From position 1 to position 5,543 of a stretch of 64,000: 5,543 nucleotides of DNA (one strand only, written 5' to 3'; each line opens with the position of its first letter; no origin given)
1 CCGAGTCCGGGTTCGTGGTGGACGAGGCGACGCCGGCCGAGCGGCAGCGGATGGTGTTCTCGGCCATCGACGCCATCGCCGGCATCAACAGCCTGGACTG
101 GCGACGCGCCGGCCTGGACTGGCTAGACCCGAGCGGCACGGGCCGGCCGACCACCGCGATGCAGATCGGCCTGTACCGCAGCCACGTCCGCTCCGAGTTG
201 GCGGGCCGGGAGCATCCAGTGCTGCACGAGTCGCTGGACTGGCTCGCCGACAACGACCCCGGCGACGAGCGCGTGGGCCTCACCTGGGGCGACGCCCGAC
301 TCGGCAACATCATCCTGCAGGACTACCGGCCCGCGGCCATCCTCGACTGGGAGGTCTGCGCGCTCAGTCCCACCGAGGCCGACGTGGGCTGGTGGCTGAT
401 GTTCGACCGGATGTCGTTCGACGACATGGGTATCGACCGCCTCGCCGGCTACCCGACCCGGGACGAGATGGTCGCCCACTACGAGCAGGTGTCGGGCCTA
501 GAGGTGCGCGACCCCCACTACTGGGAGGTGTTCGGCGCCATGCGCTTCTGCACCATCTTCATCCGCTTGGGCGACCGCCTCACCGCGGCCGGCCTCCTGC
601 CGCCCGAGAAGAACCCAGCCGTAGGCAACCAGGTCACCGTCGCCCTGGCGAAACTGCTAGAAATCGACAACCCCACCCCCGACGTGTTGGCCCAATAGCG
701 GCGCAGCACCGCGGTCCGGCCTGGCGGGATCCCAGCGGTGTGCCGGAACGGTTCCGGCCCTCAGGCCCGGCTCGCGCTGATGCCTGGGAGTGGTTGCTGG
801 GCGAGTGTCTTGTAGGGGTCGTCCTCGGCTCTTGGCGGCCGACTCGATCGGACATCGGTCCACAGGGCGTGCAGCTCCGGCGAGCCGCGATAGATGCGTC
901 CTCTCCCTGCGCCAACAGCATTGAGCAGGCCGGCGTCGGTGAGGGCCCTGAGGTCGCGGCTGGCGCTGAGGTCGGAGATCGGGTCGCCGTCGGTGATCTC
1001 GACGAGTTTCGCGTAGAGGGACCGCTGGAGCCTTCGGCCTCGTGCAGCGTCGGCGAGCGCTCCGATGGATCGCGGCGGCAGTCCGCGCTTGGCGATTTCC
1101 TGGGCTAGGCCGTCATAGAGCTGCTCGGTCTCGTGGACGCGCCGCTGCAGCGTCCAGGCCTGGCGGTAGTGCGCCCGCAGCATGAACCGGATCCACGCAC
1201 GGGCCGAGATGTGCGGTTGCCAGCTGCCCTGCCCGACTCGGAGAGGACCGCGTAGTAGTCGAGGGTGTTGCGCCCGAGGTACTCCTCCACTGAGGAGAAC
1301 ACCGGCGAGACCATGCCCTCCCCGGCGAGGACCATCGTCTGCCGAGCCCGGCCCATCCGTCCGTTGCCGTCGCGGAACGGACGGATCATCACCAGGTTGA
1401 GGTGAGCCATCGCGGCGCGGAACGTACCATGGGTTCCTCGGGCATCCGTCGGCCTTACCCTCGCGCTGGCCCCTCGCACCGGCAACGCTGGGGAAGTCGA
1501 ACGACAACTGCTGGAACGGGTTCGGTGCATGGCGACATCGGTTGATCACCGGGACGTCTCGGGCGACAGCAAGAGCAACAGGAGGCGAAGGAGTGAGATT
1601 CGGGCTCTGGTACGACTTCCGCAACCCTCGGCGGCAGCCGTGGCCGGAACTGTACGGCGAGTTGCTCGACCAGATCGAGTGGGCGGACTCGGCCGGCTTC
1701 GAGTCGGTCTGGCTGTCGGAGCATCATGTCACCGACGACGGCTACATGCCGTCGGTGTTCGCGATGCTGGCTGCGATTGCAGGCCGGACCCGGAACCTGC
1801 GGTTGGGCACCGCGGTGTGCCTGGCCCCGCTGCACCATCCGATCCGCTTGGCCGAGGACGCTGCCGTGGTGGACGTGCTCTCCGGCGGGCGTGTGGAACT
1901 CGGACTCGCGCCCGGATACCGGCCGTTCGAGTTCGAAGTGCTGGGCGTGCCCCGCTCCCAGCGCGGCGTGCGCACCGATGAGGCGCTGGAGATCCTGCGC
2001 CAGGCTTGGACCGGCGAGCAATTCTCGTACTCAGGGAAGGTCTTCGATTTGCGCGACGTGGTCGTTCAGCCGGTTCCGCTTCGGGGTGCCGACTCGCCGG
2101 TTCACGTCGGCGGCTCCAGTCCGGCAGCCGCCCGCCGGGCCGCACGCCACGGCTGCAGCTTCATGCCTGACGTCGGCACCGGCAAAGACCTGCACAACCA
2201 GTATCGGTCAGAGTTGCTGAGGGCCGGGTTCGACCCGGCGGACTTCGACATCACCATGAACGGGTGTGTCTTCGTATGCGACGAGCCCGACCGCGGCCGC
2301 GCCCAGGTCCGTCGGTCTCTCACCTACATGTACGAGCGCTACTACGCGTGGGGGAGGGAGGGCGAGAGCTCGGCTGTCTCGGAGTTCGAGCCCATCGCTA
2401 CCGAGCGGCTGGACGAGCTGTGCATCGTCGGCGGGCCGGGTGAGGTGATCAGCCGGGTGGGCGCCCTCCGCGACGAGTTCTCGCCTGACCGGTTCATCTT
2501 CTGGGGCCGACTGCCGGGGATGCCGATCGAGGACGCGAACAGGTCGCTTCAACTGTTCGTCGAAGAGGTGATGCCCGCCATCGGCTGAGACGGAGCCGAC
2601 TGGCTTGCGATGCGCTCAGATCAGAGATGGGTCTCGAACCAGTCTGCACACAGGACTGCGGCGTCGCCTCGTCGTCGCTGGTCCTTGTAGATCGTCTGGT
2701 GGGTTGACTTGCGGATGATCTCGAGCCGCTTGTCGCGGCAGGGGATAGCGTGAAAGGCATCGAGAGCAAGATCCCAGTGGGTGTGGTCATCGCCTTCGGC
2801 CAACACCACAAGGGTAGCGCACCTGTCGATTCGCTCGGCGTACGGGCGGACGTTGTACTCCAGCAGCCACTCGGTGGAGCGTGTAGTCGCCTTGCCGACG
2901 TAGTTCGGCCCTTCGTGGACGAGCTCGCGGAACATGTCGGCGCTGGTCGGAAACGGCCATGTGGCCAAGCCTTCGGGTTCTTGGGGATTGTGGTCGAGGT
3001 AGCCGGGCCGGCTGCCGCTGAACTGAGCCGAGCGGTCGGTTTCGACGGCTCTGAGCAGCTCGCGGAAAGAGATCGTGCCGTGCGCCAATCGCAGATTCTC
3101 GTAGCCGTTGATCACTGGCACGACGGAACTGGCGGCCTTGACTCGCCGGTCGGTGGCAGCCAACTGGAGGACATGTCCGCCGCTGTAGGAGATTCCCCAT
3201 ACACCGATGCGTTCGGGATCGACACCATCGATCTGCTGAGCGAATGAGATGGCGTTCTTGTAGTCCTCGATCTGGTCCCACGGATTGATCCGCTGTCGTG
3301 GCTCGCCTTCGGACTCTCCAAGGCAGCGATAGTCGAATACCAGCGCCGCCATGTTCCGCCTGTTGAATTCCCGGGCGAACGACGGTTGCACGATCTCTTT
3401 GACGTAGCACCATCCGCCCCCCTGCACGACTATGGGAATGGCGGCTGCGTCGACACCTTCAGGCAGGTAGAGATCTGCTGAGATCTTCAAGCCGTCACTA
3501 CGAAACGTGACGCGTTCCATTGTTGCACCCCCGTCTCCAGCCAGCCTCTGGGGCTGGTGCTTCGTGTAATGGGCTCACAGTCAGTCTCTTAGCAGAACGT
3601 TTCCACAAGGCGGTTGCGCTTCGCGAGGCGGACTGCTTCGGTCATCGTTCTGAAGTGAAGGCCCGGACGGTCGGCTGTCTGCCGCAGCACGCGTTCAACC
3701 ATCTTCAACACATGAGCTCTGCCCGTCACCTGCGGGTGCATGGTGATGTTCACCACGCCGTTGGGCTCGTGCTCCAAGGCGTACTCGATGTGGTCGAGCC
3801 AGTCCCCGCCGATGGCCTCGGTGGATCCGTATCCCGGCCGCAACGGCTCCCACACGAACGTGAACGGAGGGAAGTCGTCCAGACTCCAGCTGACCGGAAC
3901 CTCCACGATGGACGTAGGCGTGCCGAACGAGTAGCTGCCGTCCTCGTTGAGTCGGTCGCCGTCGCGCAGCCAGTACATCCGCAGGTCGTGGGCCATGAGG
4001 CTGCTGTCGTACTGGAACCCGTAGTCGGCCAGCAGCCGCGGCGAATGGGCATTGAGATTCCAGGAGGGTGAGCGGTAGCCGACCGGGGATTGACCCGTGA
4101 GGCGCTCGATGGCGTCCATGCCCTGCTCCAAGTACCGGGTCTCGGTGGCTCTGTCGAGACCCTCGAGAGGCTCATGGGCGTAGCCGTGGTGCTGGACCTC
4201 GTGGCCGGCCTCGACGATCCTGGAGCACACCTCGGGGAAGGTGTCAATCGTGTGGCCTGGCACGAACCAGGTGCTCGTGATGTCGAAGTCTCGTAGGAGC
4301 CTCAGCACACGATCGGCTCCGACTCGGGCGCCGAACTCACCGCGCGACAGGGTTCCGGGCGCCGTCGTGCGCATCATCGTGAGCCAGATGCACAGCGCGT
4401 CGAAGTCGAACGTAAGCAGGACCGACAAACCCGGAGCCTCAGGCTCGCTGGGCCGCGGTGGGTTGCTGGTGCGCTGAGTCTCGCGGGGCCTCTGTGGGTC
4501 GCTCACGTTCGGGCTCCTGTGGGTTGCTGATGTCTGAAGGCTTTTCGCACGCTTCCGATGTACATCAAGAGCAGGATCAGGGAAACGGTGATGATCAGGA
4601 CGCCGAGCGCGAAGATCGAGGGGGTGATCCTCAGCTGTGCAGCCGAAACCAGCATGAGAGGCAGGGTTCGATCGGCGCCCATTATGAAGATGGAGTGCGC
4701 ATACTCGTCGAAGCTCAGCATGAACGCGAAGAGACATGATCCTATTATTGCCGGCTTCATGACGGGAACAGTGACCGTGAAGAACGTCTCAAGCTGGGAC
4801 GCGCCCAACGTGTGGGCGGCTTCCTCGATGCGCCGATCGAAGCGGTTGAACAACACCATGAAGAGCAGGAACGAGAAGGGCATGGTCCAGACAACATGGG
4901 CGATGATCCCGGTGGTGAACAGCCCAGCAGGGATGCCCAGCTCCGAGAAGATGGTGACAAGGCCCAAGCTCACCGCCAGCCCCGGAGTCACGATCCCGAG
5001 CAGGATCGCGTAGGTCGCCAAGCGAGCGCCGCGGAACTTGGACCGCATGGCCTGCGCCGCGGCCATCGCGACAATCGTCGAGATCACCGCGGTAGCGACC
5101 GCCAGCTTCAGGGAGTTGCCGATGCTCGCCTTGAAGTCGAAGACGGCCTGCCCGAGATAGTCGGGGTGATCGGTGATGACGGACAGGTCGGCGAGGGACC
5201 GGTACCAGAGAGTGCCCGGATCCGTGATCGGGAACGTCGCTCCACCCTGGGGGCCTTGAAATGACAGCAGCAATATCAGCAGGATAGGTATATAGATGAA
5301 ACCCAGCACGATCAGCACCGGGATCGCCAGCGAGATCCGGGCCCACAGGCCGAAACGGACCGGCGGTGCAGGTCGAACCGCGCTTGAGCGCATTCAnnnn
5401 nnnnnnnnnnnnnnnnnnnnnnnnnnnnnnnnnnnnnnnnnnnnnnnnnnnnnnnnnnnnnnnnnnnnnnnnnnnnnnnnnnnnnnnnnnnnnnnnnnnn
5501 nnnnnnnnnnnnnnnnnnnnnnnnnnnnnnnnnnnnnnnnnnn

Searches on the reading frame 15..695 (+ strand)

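Call 49: search_protein_families(library=pfam, proteins=[window:15-695:+], max_evalue=0.0001)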
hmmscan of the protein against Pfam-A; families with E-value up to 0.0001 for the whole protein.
window:15-695:+ (227 aa): 1 family
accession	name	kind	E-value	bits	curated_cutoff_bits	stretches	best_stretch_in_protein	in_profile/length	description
PF01636.29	APH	-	6.4e-12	46.2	23.2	1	5-144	88-230/239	Phosphotransferase enzyme family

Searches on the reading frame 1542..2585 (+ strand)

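Call 49: search_protein_families(library=pfam, proteins=[window:1542-2585:+], max_evalue=0.0001)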
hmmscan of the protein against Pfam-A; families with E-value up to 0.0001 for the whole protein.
window:1542-2585:+ (348 aa): 1 family
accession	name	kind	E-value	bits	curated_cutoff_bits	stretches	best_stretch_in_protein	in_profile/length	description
PF00296.26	Bac_luciferase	-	6.6e-62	210.1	27.9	1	19-311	2-309/314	Luciferase-like monooxygenase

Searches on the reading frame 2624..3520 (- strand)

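Call 70: search_protein_families(library=pfam, proteins=[window:2624-3520:-], max_evalue=0.001)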
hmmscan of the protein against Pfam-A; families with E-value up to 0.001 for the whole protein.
window:2624-3520:- (299 aa): 6 families
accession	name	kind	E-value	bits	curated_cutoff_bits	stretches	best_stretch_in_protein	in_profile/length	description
PF02129.25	Peptidase_S15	-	3.6e-12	47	23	1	9-263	1-251/262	X-Pro dipeptidyl-peptidase (S15 family)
PF20434.5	BD-FAE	-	8.6e-09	35.6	26.8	1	16-128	2-113/215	BD-FAE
PF00326.27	Peptidase_S9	-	3.2e-07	30.5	22.6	1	83-138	44-100/213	Prolyl oligopeptidase family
PF12146.15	Hydrolase_4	-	6.4e-06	26.1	27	1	48-277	23-235/239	Serine aminopeptidase, S33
PF05448.18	AXE1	-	7.9e-06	25.3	21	1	86-157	159-231/321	Acetyl xylan esterase (AXE1)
PF00561.26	Abhydrolase_1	-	0.00055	20.1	25.8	0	48-135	19-102/245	alpha/beta hydrolase fold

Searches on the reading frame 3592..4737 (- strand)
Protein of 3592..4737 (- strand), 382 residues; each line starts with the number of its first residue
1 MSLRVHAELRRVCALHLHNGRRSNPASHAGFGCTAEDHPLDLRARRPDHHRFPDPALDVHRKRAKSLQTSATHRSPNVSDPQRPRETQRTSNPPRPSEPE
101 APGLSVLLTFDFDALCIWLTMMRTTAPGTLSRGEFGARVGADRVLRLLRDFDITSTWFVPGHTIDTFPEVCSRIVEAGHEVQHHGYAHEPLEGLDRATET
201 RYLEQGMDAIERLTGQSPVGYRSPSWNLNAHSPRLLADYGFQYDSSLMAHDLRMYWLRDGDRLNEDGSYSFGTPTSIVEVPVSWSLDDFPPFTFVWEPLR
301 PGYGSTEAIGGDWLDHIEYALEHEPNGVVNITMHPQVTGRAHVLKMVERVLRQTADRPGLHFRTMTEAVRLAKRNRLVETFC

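Call 70: search_protein_families(library=pfam, proteins=[window:3592-4737:-], max_evalue=0.001)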
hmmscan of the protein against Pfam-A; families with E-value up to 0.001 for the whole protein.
window:3592-4737:- (382 aa): 1 family
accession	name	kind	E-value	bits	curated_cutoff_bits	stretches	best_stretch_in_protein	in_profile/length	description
PF01522.26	Polysacc_deac_1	-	4.2e-18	65.9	23.1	1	140-243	20-123/124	Polysaccharide deacetylase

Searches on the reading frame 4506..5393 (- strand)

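Call 49: search_protein_families(library=pfam, proteins=[window:4506-5393:-], max_evalue=0.0001)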
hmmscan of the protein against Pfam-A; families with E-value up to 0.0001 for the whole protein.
window:4506-5393:- (296 aa): 1 family
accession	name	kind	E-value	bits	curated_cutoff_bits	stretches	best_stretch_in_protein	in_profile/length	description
PF00528.27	BPD_transp_1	-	4.3e-13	49.8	26.4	1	107-278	3-175/184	Binding-protein-dependent transport system inner membrane component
